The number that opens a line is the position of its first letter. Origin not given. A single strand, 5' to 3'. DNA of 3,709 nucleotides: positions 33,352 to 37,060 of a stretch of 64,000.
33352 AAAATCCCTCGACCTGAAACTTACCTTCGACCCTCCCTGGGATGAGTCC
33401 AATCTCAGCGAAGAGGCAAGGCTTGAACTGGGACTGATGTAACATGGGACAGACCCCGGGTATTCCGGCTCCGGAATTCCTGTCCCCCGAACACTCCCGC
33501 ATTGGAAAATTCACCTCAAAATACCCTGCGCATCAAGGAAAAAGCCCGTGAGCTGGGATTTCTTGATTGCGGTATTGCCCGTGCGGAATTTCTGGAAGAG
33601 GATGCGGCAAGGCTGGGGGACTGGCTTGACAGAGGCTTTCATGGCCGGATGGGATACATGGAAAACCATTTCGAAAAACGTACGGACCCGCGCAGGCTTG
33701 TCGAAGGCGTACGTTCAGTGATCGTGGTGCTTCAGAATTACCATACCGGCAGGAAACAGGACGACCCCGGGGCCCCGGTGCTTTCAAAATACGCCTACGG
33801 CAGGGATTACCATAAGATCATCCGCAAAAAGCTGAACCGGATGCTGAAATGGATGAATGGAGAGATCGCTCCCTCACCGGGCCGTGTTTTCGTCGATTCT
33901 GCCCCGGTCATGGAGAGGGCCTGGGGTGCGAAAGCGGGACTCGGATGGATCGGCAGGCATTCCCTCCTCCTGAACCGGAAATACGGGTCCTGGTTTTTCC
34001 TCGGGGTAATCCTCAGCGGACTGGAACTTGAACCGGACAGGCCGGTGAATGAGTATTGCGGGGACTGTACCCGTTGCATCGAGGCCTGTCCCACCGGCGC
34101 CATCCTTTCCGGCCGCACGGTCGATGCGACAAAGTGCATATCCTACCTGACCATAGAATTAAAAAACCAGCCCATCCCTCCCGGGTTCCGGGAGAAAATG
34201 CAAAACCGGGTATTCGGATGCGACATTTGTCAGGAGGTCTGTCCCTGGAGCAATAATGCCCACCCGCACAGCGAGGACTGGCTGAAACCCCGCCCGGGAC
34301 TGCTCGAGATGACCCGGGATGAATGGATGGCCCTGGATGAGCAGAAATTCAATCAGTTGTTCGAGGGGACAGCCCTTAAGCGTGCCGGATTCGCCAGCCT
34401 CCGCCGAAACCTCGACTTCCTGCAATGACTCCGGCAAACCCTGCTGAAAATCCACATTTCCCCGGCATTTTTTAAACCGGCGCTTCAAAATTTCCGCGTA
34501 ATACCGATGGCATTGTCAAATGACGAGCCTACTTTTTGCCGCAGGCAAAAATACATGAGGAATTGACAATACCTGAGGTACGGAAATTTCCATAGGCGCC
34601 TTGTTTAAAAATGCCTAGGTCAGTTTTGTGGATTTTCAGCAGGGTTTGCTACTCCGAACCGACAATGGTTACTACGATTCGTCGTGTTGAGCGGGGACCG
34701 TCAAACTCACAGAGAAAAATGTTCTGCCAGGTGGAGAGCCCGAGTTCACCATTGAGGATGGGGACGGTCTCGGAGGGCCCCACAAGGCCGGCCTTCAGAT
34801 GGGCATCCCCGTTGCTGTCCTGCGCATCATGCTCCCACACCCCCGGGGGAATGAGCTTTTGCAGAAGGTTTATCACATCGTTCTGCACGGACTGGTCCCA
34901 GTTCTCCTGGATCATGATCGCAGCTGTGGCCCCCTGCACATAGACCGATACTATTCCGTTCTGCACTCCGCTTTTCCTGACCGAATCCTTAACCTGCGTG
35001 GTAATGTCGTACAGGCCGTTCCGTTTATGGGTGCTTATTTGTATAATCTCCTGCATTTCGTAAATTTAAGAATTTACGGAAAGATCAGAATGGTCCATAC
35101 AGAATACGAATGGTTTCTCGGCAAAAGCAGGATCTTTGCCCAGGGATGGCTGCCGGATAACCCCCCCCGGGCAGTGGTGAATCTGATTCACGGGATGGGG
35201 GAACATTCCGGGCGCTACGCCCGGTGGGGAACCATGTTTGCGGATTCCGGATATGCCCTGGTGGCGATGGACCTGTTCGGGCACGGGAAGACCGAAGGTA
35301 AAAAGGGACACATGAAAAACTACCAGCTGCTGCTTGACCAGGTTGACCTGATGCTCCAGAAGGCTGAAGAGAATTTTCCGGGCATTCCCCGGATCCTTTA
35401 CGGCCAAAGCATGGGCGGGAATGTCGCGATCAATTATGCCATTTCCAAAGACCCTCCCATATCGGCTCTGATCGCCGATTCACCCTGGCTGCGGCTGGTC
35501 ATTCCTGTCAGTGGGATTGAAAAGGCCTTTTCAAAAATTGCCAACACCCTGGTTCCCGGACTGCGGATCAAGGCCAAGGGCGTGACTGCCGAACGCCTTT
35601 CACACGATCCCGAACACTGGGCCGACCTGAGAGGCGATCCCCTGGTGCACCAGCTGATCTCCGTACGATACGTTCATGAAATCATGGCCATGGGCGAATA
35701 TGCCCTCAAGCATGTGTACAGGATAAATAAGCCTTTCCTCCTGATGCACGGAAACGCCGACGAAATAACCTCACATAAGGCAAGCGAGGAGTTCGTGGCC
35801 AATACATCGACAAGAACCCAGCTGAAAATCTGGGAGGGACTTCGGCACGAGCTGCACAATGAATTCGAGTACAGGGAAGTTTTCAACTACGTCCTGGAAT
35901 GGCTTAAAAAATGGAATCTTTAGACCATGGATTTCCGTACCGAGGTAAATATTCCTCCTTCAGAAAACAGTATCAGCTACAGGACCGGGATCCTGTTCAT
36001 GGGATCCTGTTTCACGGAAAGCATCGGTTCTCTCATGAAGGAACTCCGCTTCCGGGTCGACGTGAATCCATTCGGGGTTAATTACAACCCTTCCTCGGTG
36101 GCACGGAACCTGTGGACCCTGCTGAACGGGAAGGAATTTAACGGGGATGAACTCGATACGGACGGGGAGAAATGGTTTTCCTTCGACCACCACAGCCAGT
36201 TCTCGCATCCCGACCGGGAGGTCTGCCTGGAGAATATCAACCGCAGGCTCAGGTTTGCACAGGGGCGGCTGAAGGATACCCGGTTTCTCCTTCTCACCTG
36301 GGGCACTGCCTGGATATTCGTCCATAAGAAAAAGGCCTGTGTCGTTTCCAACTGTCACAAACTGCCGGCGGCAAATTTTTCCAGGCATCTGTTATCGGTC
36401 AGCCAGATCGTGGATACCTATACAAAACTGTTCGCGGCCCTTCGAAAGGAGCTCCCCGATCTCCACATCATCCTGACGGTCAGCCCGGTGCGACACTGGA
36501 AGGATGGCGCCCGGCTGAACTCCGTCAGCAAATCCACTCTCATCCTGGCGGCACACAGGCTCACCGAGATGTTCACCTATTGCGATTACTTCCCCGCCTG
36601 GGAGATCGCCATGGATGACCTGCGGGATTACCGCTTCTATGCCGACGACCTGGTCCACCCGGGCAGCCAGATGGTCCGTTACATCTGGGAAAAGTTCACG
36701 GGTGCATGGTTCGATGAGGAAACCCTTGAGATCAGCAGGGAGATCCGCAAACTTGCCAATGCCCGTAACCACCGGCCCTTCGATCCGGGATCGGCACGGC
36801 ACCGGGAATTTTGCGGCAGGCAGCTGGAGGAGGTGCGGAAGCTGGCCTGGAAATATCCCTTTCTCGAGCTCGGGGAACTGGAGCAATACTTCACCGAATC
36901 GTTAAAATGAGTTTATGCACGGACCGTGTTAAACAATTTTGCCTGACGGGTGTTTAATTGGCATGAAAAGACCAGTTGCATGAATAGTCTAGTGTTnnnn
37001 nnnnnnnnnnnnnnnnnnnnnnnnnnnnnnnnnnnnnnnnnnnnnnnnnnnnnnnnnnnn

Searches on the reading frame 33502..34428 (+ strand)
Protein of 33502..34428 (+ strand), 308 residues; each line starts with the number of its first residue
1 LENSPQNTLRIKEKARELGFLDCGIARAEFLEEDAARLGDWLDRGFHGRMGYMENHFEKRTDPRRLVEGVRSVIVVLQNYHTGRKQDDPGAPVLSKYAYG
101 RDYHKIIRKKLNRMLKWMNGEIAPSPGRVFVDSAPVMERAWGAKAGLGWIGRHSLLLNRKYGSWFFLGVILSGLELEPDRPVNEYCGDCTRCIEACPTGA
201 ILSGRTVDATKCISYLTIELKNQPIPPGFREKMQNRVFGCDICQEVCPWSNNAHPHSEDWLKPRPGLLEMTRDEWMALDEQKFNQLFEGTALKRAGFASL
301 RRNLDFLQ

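Call 12: search_protein_families(library=pfam, proteins=[window:33502-34428:+])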
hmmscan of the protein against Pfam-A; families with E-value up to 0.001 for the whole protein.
window:33502-34428:+ (308 aa): 5 families
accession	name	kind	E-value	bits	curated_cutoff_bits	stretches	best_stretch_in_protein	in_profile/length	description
PF08331.15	QueG_DUF1730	-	7.5e-21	74.3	25.1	1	60-133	1-77/77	Epoxyqueuosine reductase QueG, DUF1730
PF13484.11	Fer4_16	-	1.1e-20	74.6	30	1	186-249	2-65/66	4Fe-4S double cluster binding domain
PF13237.11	Fer4_10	-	1.3e-05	25.4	25.5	0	183-198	6-21/53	4Fe-4S dicluster domain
PF00037.32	Fer4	-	2.7e-05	24.2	21.1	1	184-201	6-23/24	4Fe-4S binding domain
PF12837.12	Fer4_6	-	0.00055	20.2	25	0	184-201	7-24/24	4Fe-4S binding domain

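Call 20: find_homologous_proteins(query=window:33502-34428:+, max_evalue=1e-60)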
Query window:33502-34428:+ (308 aa): 7754 proteins with E <= 1e-60 among 8000 candidates; the best 120 are listed.
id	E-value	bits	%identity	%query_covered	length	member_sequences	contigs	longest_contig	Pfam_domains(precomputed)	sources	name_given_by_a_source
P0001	2.9e-214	728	99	100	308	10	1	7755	PF13484.12,PF08331.16,PF13237.12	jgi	jgi:epoxyqueuosine reductase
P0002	1.6e-177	608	80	100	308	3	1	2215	PF13484.12,PF08331.16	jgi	jgi:epoxyqueuosine reductase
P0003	1.2e-175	602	81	100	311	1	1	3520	PF00037.33,PF13484.12,PF12838.13,PF08331.16,PF13237.12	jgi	jgi:epoxyqueuosine reductase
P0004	1.5e-163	562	76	100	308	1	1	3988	PF00037.33,PF13484.12,PF12838.13,PF08331.16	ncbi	-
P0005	1.0e-159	549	72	100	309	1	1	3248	PF00037.33,PF13484.12,PF08331.16,PF13237.12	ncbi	-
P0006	3.1e-159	548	73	100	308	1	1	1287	PF13484.12,PF08331.16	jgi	jgi:epoxyqueuosine reductase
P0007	2.3e-158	545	72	100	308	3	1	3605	PF13484.12,PF08331.16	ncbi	-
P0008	8.4e-157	540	72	100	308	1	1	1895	PF13484.12,PF08331.16,PF13237.12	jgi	jgi:epoxyqueuosine reductase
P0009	4.0e-156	537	73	100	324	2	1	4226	PF13484.12,PF08331.16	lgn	-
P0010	1.2e-155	536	75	94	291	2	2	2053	PF13484.12,PF08331.16,PF13237.12,PF13187.12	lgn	-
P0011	5.8e-155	534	69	100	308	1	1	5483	PF00037.33,PF13484.12,PF08331.16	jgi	jgi:epoxyqueuosine reductase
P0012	1.5e-154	532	72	100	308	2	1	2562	PF00037.33,PF13484.12,PF12838.13,PF08331.16,PF13237.12,PF13187.12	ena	-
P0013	2.9e-154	531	69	100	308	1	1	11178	PF00037.33,PF13484.12,PF08331.16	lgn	-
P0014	5.6e-154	530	72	98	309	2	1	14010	PF00037.33,PF13484.12,PF12838.13,PF08331.16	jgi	-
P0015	1.7e-153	529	70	100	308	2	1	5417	PF00037.33,PF13484.12,PF12838.13,PF08331.16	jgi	jgi:epoxyqueuosine reductase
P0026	3.5e-151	521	70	100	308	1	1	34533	PF00037.33,PF13484.12,PF08331.16,PF25160.2,PF13237.12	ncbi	ncbi:tRNA epoxyqueuosine(34) reductase QueG [Bacteroidota bacterium]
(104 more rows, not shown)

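Call 21: find_encoding_contigs(protein=P0003, flank=3000, max_places=3)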
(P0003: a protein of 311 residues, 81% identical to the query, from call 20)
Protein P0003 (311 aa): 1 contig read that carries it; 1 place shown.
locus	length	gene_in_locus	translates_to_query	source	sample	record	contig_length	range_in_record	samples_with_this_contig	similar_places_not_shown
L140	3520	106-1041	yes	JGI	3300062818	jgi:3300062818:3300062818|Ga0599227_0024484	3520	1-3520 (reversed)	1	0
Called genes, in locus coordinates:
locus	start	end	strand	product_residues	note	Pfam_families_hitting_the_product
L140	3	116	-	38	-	?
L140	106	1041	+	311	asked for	PF08331:QueG_DUF1730, PF00037:Fer4 (faint), PF13237:Fer4_10 (faint), PF12838:Fer4_7 (weak), PF13484:Fer4_16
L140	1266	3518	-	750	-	?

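Call 22: find_encoding_contigs(protein=P0004, flank=3000, max_places=3)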
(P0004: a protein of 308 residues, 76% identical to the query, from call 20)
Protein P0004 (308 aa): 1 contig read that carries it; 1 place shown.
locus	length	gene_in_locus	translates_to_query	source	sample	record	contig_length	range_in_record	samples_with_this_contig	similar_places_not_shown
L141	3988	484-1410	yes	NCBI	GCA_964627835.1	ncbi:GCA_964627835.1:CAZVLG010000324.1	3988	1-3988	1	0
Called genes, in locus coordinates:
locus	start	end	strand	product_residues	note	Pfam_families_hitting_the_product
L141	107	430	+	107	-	PF01883:FeS_assembly_P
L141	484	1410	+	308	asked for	PF08331:QueG_DUF1730, PF00037:Fer4 (faint), PF12838:Fer4_7 (faint), PF13484:Fer4_16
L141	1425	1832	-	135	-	PF01894:YjbQ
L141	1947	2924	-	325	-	-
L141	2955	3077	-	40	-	-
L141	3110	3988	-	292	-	?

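Call 23: find_encoding_contigs(protein=P0002, flank=3000, max_places=3)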
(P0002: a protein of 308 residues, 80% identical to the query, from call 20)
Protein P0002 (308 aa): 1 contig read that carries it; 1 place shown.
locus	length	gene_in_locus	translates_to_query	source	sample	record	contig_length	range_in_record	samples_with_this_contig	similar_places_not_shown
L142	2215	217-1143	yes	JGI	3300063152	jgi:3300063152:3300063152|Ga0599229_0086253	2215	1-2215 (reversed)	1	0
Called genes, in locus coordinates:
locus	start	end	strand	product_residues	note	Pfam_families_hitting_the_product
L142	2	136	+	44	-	?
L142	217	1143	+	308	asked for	PF08331:QueG_DUF1730, PF13484:Fer4_16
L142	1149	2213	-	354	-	?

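Call 88: find_encoding_contigs(protein=P0026, flank=10000, max_places=2)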
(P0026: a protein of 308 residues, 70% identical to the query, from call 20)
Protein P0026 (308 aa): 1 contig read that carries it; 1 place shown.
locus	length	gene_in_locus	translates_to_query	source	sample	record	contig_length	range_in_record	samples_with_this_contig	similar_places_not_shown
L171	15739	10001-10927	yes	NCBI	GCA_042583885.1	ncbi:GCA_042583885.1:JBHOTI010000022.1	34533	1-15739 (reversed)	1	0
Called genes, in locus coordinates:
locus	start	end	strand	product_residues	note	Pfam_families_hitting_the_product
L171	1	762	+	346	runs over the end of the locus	PF04613:LpxD, PF25084:LbH_EIF2B, PF25087:GMPPB_C, PF14602:Hexapep_2 (faint), PF00132:Hexapep, PF25084:LbH_EIF2B (weak)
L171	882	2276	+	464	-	PF03331:LpxC, PF07977:FabA, PF22817:ApeP-like (weak), PF22818:ApeI-like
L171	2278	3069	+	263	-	PF00132:Hexapep, PF25084:LbH_EIF2B (weak), PF25087:GMPPB_C (weak), PF00132:Hexapep, PF13720:Acetyltransf_11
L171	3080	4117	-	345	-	PF02769:AIRS_C (faint), PF00586:AIRS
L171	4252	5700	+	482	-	PF19295:SufBD_N, PF01458:SUFBD_core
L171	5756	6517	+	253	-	PF02463:SMC_N (faint), PF00005:ABC_tran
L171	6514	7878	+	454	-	PF19295:SufBD_N, PF01458:SUFBD_core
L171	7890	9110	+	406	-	PF00266:Aminotran_5, PF00155:Aminotran_1_2 (weak), PF01053:Cys_Met_Meta_PP (weak), PF01212:Beta_elim_lyase (weak)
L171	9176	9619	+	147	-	PF02657:SufE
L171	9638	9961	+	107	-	PF01883:FeS_assembly_P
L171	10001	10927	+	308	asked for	PF08331:QueG_DUF1730, PF25160:LdpA_Fe-S-bd (faint), PF00037:Fer4 (faint), PF13237:Fer4_10 (faint), PF13484:Fer4_16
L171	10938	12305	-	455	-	PF00884:Sulfatase, PF01663:Phosphodiest (faint), PF02995:DUF229, PF16347:SGSH_C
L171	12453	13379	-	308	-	PF18962:Por_Secre_tail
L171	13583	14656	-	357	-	PF14307:Glyco_tran_WbsX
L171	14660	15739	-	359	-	PF12741:SusD-like, PF12771:SusD-like_2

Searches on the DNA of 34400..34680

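Call 80: search_rna_families(source=window, start=34400, end=34680, threshold=evalue, max_evalue=10)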
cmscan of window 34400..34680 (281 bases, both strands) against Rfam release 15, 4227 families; matches with E-value up to 10: 4.
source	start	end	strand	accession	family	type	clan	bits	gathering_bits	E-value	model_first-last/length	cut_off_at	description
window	34438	34646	-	RF03839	MIR2599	Gene; miRNA;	-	17.3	120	0.81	1-132/132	no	MIR2599 microRNA precursor family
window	34512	34570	+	RF00439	SNORD87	Gene; snRNA; snoRNA; CD-box;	-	15.5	50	2.9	1-85/85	no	Small nucleolar RNA SNORD87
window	34512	34569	+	RF01646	ceN63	Gene; snRNA; snoRNA; CD-box;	-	13.7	65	5.4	1-69/69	no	Caenorhabditis snoRNA ceN63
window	34507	34527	-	RF02044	CDKN2B-AS_2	Gene; lncRNA;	-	10.3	50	9.1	1-46/46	no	CDKN2B antisense RNA 1 convserved region 2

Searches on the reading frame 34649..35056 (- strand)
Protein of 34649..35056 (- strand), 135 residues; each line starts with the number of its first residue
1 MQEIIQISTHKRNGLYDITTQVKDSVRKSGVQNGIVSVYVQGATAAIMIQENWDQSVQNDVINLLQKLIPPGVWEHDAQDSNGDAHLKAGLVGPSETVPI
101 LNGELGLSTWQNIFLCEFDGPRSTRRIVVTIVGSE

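Call 12: search_protein_families(library=pfam, proteins=[window:34649-35056:-])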
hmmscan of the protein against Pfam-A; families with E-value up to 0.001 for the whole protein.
window:34649-35056:- (135 aa): 1 family
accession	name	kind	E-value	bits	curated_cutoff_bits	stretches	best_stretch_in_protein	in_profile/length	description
PF01894.22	UPF0047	-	2.1e-40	138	27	1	17-131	1-117/117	Uncharacterised protein family UPF0047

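Call 15: find_encoding_contigs(protein=window:34649-35056:-, flank=3000, max_places=10)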
Protein window:34649-35056:- (135 aa): 22 contigs read that carry it; 10 places shown.
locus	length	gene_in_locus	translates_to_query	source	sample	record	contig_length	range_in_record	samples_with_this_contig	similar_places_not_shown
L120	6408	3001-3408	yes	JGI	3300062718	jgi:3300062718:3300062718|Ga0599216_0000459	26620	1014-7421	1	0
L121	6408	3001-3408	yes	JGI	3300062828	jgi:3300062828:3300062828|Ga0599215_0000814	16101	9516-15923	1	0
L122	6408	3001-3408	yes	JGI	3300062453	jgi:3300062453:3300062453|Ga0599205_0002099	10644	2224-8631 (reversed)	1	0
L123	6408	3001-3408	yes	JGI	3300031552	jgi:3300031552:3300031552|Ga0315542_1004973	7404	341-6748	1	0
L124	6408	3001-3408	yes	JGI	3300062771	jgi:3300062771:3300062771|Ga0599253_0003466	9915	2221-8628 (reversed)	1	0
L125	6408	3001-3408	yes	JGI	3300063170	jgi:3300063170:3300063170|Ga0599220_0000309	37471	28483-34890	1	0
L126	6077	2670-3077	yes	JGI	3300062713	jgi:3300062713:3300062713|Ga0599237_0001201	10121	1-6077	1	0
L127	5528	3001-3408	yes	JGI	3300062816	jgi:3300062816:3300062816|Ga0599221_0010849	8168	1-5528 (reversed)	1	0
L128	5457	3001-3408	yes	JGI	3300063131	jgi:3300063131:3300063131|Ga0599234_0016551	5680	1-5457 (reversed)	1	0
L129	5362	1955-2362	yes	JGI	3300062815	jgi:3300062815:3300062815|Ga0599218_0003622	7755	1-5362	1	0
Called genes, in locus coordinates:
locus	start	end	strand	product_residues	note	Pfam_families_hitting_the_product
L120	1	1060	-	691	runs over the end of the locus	?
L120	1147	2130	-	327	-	PF08885:GSCFA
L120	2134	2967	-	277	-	PF12146:Hydrolase_4, PF00561:Abhydrolase_1, PF12697:Abhydrolase_6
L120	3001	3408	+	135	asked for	PF01894:YjbQ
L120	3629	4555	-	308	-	PF08331:QueG_DUF1730, PF13237:Fer4_10 (faint), PF13484:Fer4_16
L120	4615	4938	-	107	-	PF01883:FeS_assembly_P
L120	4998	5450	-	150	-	PF02657:SufE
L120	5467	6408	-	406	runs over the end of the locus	PF00155:Aminotran_1_2, PF00266:Aminotran_5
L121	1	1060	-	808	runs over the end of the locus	PF13620:CarboxypepD_reg, PF13715:CarbopepD_reg_2, PF07715:Plug, PF00593:TonB_dep_Rec_b-barrel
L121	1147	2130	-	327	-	PF08885:GSCFA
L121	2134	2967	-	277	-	PF12146:Hydrolase_4, PF00561:Abhydrolase_1, PF12697:Abhydrolase_6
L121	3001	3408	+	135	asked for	PF01894:YjbQ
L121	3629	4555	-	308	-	PF08331:QueG_DUF1730, PF13237:Fer4_10 (faint), PF13484:Fer4_16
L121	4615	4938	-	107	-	PF01883:FeS_assembly_P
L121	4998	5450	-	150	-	PF02657:SufE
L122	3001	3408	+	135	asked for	PF01894:YjbQ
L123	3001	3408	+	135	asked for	PF01894:YjbQ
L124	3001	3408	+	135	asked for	PF01894:YjbQ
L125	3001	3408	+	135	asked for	PF01894:YjbQ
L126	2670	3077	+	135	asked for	PF01894:YjbQ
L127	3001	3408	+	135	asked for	PF01894:YjbQ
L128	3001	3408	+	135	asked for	PF01894:YjbQ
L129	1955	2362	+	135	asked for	PF01894:YjbQ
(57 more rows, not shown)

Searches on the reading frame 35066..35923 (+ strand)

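Call 96: search_protein_families(library=pfam, proteins=[window:35066-35923:+], max_evalue=0.00001)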
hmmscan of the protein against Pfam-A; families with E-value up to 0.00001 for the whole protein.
window:35066-35923:+ (285 aa): 3 families
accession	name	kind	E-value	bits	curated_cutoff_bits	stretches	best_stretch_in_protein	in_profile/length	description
PF12146.15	Hydrolase_4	-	9.3e-63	212.1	27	1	33-266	2-237/239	Serine aminopeptidase, S33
PF00561.26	Abhydrolase_1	-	1.5e-13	51.5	25.8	1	40-243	5-221/245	alpha/beta hydrolase fold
PF12697.13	Abhydrolase_6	-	3.4e-09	38.1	26.3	1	40-266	3-208/217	Alpha/beta hydrolase family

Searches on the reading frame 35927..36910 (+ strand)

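Call 12: search_protein_families(library=pfam, proteins=[window:35927-36910:+])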
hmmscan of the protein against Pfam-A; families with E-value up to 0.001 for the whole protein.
window:35927-36910:+ (327 aa): 1 family
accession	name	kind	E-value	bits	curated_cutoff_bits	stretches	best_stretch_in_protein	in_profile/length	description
PF08885.17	GSCFA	-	5.8e-85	285.2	25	1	22-257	2-237/237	GSCFA family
